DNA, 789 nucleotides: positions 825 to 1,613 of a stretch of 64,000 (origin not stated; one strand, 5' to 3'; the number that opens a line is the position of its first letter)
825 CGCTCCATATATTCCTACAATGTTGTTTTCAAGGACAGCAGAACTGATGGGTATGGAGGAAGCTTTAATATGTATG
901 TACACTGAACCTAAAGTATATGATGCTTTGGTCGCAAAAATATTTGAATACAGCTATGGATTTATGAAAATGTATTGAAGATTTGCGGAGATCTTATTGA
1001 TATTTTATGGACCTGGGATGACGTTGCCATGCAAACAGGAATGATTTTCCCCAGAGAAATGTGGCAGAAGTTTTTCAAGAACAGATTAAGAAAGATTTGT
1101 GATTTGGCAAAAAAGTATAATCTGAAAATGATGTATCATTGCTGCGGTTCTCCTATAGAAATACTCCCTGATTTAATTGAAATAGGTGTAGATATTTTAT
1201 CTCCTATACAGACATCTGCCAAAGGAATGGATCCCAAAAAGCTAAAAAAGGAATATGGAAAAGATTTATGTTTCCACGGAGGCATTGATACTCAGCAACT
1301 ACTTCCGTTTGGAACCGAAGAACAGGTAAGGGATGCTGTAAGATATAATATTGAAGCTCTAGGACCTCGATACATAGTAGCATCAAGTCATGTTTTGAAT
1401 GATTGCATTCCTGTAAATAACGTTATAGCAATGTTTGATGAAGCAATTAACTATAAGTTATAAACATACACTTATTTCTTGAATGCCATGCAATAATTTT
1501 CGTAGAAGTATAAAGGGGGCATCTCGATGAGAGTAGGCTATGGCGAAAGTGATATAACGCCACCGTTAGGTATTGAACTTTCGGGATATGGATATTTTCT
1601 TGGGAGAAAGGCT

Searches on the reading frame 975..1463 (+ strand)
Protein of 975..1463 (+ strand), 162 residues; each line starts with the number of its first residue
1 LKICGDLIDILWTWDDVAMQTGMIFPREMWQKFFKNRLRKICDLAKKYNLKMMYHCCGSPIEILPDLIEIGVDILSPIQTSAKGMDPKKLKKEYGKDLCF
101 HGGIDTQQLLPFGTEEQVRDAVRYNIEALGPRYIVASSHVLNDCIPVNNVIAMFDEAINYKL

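Call 77: search_protein_families(library=pfam, proteins=[window:975-1463:+], max_evalue=0.00001)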
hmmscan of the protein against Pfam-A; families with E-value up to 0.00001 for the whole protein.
window:975-1463:+ (162 aa): 1 family
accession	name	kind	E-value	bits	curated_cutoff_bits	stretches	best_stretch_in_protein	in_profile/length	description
PF01208.23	URO-D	-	4.3e-16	59.3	23.9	1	20-157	207-343/346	Uroporphyrinogen decarboxylase (URO-D)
